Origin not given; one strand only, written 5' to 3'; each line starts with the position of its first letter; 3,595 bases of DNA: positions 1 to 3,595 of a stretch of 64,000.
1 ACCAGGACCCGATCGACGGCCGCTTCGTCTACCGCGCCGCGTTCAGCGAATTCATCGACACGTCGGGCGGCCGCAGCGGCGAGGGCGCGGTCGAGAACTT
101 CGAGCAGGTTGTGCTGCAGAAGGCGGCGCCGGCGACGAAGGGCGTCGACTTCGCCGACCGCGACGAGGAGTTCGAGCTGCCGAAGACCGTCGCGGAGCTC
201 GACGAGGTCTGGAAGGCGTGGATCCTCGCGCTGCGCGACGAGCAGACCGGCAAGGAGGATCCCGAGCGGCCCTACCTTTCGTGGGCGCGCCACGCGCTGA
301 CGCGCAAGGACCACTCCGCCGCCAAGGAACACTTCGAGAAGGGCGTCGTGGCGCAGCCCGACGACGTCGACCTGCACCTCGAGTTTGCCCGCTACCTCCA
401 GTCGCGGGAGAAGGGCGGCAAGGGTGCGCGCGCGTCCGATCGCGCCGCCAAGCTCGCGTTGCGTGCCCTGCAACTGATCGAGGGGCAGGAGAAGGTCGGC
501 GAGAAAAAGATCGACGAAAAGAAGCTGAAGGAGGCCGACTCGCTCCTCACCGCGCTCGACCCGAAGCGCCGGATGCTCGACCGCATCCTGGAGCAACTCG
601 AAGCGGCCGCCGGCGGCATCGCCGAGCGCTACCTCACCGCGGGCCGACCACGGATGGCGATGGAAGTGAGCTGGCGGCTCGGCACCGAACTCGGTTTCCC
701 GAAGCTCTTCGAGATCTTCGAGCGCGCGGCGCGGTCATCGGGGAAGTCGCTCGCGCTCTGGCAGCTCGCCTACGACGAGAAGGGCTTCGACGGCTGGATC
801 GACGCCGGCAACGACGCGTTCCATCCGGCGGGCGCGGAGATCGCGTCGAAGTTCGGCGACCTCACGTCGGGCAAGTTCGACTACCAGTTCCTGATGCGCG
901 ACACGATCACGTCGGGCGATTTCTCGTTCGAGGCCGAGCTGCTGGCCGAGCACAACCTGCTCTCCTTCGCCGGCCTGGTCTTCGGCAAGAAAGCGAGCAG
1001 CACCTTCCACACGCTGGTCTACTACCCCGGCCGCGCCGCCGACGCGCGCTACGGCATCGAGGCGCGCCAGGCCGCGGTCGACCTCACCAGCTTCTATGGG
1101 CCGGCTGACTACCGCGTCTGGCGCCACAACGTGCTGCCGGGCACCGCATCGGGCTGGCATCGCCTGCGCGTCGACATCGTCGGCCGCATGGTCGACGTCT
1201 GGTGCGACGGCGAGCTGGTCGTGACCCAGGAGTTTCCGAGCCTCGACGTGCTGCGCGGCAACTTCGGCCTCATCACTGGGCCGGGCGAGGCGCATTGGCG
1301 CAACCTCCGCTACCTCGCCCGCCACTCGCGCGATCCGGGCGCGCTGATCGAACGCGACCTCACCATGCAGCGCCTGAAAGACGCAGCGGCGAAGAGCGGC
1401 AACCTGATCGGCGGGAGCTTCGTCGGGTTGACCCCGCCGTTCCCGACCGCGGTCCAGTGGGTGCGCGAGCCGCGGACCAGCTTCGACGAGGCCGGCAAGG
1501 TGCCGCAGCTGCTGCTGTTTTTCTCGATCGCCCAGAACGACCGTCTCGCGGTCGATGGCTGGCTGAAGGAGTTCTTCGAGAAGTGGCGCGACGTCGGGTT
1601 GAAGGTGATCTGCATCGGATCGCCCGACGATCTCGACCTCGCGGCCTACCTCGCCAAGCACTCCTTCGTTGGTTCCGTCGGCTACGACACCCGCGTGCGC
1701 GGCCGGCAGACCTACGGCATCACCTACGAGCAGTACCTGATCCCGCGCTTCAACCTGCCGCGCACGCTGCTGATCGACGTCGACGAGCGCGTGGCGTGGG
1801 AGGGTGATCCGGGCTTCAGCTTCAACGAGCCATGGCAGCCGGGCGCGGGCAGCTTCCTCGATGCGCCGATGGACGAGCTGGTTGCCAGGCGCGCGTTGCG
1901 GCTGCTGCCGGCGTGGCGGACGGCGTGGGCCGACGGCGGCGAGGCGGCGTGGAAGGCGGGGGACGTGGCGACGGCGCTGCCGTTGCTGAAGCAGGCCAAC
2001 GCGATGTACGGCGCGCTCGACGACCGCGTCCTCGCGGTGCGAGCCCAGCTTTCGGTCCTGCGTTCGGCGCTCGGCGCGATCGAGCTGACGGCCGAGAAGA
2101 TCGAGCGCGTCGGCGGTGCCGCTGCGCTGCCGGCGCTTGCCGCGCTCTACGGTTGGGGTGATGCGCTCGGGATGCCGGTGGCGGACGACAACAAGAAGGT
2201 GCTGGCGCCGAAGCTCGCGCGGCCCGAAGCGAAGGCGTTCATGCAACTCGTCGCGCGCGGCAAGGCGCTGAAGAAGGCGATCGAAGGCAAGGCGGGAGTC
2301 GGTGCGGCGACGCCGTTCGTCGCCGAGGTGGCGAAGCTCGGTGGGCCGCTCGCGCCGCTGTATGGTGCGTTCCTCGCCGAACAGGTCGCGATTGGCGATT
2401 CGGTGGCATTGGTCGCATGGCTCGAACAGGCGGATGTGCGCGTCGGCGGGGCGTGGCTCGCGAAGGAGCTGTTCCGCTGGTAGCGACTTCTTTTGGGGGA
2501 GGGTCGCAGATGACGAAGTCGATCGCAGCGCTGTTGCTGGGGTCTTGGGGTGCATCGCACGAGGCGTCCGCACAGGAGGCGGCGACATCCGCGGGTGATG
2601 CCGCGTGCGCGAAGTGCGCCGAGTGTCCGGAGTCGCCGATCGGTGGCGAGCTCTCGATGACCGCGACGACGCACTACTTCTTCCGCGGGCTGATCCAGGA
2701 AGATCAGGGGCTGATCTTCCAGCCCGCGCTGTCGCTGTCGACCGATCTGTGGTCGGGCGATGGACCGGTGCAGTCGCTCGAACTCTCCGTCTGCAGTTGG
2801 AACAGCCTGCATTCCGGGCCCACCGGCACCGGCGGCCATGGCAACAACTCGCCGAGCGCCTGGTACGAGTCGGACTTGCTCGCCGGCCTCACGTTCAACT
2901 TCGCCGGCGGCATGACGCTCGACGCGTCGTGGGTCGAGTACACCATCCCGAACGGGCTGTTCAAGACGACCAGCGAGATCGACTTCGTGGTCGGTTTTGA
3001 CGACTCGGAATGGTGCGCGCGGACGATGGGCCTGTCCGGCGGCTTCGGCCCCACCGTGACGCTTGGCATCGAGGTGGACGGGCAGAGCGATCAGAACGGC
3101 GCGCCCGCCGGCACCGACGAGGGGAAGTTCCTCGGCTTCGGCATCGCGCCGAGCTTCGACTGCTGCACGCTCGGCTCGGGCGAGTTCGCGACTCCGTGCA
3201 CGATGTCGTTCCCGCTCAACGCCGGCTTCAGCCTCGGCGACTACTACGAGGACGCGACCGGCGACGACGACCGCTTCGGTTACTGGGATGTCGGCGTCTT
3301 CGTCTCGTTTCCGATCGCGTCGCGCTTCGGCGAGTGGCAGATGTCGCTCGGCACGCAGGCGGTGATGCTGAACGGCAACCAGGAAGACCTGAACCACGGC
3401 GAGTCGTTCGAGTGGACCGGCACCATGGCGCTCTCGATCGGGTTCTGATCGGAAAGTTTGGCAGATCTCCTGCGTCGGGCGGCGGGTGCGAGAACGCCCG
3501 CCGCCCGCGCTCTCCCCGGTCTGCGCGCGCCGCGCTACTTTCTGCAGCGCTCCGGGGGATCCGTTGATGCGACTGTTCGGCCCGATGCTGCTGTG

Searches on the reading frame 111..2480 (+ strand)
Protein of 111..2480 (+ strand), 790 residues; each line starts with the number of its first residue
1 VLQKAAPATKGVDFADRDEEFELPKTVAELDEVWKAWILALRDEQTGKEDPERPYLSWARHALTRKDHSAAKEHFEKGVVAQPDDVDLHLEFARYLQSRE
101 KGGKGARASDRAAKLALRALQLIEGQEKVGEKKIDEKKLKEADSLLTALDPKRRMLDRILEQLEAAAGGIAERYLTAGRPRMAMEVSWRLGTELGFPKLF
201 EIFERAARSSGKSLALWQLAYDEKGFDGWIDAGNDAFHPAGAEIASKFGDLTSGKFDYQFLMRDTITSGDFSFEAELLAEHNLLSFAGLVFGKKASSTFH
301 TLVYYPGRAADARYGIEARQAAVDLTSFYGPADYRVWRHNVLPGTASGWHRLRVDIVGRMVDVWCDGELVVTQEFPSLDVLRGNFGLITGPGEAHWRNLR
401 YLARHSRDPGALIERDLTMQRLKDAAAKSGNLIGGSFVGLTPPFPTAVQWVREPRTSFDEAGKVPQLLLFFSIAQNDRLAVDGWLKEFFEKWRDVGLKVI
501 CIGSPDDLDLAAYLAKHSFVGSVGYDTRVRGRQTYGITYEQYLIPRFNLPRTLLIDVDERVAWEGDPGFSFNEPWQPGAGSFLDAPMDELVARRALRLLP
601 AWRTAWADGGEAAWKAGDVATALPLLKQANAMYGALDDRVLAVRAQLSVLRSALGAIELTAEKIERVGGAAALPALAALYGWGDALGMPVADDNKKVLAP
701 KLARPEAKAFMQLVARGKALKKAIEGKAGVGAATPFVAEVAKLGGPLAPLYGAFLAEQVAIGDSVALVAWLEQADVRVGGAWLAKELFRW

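Call 8: search_protein_families(library=pfam, proteins=[window:111-2480:+], max_evalue=0.1)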
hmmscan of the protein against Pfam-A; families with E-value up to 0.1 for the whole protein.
window:111-2480:+ (790 aa): 3 families
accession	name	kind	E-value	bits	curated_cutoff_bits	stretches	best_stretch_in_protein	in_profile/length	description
PF06439.18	3keto-disac_hyd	-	0.0012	19.4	26.8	1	217-400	2-185/187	3-keto-disaccharide hydrolase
PF13428.12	TPR_14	-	0.035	15.2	23.5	1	55-94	4-43/44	Tetratricopeptide repeat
PF23914.1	TPR_CcmH_CycH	-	0.054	13.8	42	0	37-111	35-109/158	Cytochrome c-type biogenesis protein H TPR domain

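Call 11: search_protein_families(library=ncbifam, proteins=[window:111-2480:+], max_evalue=0.01)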
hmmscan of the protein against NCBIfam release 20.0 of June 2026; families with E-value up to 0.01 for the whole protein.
window:111-2480:+ (790 aa): 0 families

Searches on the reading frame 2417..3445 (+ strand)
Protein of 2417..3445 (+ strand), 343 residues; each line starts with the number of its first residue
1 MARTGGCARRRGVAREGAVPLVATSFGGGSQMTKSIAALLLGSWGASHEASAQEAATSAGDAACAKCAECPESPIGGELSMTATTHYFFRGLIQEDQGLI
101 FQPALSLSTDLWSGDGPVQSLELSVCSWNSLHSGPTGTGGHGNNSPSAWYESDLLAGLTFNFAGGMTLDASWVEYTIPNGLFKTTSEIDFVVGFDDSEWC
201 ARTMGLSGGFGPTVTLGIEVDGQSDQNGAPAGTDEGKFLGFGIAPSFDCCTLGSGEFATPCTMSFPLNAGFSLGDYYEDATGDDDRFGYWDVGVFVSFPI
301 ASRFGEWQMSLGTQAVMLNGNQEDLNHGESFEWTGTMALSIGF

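Call 8: search_protein_families(library=pfam, proteins=[window:2417-3445:+], max_evalue=0.1)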
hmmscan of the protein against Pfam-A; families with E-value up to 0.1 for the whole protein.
window:2417-3445:+ (343 aa): 0 families

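Call 11: search_protein_families(library=ncbifam, proteins=[window:2417-3445:+], max_evalue=0.01)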
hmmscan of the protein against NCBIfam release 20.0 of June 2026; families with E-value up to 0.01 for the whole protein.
window:2417-3445:+ (343 aa): 1 family
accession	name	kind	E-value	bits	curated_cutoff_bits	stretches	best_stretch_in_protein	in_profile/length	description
TIGR02001.1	gcw_chp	subfamily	0.00024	20.7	47.15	0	58-115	12-66/244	TorF family putative porin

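Call 63: search_protein_families(library=pfam, proteins=[window:2510-3445:+], max_evalue=0.001)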
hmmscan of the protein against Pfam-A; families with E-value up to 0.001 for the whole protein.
window:2510-3445:+ (312 aa): 0 families
